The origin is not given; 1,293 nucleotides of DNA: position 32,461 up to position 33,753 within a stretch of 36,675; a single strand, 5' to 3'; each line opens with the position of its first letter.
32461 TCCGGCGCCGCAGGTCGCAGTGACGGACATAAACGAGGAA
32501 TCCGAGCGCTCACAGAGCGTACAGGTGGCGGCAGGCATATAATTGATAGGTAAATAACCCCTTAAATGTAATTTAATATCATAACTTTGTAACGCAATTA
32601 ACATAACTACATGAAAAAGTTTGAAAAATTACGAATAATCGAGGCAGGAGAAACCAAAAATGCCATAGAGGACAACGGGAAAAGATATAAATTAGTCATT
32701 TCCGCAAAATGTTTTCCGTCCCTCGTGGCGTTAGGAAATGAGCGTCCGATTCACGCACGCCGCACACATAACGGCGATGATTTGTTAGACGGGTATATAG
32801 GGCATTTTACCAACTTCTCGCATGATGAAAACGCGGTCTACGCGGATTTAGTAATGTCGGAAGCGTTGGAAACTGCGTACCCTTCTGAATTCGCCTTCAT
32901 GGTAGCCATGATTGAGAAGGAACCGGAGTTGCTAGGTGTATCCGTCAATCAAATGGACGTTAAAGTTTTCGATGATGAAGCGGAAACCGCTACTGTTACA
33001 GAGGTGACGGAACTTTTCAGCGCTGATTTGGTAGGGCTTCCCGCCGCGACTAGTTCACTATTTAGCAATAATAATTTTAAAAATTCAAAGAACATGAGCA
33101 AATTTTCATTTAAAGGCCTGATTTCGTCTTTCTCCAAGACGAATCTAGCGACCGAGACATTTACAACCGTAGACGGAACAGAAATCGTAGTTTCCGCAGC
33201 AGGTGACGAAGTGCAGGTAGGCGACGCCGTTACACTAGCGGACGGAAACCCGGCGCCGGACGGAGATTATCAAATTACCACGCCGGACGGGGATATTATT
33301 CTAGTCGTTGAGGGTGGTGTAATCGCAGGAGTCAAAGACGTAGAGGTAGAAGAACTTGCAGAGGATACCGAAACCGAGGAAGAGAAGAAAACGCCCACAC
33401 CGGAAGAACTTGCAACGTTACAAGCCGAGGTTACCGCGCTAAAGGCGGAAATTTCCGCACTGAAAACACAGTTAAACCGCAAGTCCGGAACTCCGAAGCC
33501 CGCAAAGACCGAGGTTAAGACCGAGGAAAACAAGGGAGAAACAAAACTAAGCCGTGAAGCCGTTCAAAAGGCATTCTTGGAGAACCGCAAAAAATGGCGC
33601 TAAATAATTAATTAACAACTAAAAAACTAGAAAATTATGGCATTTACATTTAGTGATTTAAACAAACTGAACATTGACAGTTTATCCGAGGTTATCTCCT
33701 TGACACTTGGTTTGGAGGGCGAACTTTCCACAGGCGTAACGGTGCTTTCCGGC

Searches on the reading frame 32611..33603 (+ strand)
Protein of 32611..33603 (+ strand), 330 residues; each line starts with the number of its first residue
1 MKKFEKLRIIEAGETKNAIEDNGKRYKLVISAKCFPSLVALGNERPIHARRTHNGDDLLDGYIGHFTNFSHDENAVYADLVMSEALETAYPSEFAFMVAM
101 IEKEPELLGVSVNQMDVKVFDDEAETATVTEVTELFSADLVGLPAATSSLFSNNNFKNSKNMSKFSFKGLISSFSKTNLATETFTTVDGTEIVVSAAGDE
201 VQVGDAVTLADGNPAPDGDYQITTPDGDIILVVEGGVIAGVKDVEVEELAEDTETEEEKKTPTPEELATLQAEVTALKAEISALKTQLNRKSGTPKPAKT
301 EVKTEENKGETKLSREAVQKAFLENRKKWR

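Call 84: search_protein_families(library=pfam, proteins=[window:32611-33603:+], max_evalue=0.001)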
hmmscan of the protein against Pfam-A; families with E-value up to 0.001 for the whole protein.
window:32611-33603:+ (330 aa): 1 family
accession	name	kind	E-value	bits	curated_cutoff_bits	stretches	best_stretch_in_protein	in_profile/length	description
PF05667.16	CCDC22_CC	-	0.00036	20.3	39.2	1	245-321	192-268/477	CCDC22 protein coiled-coil region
